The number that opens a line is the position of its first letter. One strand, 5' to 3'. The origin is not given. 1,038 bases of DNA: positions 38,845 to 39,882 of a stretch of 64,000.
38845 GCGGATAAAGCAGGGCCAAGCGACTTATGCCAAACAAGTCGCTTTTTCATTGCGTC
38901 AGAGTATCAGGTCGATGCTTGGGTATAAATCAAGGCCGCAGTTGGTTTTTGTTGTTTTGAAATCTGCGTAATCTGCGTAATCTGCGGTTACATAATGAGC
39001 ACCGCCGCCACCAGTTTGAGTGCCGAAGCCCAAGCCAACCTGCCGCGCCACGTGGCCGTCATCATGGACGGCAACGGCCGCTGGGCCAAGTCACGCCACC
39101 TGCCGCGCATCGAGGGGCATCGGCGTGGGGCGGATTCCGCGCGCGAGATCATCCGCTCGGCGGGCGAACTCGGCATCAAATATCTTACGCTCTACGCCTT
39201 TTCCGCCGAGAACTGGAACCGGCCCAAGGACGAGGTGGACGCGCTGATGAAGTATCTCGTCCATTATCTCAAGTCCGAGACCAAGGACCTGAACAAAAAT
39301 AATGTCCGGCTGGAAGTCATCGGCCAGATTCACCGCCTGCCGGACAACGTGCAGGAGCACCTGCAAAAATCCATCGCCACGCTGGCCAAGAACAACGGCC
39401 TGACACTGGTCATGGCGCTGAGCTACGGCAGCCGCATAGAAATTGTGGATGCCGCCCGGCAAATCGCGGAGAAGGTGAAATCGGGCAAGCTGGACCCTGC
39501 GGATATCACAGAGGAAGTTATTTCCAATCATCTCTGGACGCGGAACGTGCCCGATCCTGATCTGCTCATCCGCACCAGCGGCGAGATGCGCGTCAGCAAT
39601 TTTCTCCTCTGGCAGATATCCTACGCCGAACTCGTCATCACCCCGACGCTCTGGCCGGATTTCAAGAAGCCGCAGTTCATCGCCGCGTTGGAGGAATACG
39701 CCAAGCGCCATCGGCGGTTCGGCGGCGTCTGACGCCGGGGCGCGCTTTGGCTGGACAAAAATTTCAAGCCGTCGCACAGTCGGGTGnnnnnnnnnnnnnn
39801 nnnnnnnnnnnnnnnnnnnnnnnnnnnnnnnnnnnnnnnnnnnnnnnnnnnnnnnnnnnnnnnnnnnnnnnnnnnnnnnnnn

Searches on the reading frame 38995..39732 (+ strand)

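Call 62: search_protein_families(library=ncbifam, proteins=[window:38995-39732:+], max_evalue=0.001)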
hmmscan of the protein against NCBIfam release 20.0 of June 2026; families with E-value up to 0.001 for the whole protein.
window:38995-39732:+ (245 aa): 16 families
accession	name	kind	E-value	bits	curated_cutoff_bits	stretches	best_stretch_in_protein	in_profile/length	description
NF011405.0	PRK14830.1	equivalog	1.6e-103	345.7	304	1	9-245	15-251/251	undecaprenyl pyrophosphate synthase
NF011408.0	PRK14834.1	equivalog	5.2e-101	337.3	348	1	4-245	5-246/252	isoprenyl transferase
NF011406.0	PRK14831.1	subfamily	3e-95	318.2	375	1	13-245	20-252/256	undecaprenyl pyrophosphate synthase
NF011411.0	PRK14838.1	equivalog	1.5e-91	306.1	417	1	14-243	10-237/244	isoprenyl transferase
TIGR00055.1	uppS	equivalog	8.8e-91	303.3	109.55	1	16-243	1-228/228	polyprenyl diphosphate synthase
NF007596.1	PRK10240.1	equivalog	7.3e-82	274.5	418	1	5-244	4-243/251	(2E,6E)-farnesyl-diphosphate-specific ditrans,polycis-undecaprenyl-diphosphate synthase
NF011407.0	PRK14833.1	equivalog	2.5e-80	269.5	325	1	15-245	3-232/233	di-trans,poly-cis-decaprenylcistransferase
NF011404.0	PRK14829.1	equivalog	5e-79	265.3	372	1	13-245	27-259/260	isoprenyl transferase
NF011414.0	PRK14841.1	equivalog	1.8e-74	250.3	401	1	16-245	3-230/233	isoprenyl transferase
NF011412.0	PRK14839.1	equivalog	8.9e-72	241.3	334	1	16-245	9-229/240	di-trans,poly-cis-decaprenylcistransferase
NF011413.0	PRK14840.1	equivalog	1.9e-71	240.6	410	1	12-243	14-249/250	isoprenyl transferase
NF011402.0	PRK14827.1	equivalog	8.3e-69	232.2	535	1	13-243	64-294/296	decaprenyl diphosphate synthase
NF011410.0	PRK14837.1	equivalog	8.7e-63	212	342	1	13-243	3-229/230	undecaprenyl pyrophosphate synthase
NF011403.0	PRK14828.1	equivalog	9.3e-63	212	348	1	13-243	25-257/258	isoprenyl transferase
NF011415.0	PRK14842.1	equivalog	4.5e-62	209.6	360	1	14-245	6-238/241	isoprenyl transferase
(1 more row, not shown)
